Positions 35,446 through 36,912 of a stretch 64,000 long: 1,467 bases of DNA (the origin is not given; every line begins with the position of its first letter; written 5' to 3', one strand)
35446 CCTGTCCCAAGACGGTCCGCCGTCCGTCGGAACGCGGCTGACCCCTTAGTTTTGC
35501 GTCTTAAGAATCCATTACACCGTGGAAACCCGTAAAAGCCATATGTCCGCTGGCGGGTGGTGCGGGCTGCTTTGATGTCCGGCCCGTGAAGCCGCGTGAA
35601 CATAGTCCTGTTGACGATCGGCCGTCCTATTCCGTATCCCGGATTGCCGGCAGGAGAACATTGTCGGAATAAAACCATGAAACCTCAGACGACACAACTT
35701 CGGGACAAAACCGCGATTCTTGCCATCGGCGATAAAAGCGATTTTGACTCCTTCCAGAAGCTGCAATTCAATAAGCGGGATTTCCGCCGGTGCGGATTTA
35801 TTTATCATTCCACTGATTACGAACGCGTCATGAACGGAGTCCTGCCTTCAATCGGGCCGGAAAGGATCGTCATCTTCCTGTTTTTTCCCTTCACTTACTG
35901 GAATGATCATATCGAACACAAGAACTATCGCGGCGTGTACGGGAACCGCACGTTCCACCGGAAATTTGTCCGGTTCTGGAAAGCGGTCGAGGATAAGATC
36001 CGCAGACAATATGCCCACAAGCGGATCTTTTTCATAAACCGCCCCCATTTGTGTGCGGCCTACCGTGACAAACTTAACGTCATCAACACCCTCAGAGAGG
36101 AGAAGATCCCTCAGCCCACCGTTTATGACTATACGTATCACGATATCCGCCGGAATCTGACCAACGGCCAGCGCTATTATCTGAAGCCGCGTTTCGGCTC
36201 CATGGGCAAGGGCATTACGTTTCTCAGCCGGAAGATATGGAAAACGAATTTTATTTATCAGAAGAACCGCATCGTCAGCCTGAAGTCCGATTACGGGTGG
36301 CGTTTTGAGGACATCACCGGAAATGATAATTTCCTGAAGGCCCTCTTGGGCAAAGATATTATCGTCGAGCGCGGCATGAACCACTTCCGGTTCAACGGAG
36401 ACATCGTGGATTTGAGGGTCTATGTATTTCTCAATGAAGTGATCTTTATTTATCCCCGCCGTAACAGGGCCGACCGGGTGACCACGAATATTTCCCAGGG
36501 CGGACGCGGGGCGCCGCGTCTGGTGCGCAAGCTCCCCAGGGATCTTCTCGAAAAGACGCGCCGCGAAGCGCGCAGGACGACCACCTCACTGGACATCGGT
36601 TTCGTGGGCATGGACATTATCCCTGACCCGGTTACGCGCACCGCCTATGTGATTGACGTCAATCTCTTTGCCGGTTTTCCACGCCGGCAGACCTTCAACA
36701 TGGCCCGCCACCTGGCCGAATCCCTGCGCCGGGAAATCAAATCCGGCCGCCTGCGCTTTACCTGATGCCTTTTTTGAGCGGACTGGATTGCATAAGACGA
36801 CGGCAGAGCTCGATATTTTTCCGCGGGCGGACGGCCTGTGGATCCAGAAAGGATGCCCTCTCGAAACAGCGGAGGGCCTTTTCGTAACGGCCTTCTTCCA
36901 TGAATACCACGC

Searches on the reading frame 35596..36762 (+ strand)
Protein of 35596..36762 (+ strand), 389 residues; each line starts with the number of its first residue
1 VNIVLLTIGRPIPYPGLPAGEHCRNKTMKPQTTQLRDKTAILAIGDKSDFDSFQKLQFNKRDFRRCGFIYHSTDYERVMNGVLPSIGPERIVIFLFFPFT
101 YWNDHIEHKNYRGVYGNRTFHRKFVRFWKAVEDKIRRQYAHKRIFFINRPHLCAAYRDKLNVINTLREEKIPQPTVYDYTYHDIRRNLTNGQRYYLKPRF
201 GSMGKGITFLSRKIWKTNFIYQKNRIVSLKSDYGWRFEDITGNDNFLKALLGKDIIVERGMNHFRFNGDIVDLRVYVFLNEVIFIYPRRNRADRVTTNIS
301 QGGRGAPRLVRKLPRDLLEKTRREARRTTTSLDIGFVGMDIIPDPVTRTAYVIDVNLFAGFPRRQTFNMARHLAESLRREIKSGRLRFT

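Call 104: search_protein_families(library=pfam, proteins=[window:35596-36762:+], max_evalue=0.01)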
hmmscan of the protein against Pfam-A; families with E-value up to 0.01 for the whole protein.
window:35596-36762:+ (389 aa): 3 families
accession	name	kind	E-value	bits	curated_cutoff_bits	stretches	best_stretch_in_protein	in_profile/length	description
PF14398.11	ATPgrasp_YheCD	-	2.4e-12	47.1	26.8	1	156-344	9-213/255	YheC/D like ATP-grasp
PF02655.19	ATP-grasp_3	-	1.9e-05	25.3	23.2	0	157-216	2-56/160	ATP-grasp domain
PF14397.11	ATPgrasp_ST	-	0.0047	16.6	31.4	1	147-303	10-171/278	Sugar-transfer associated ATP-grasp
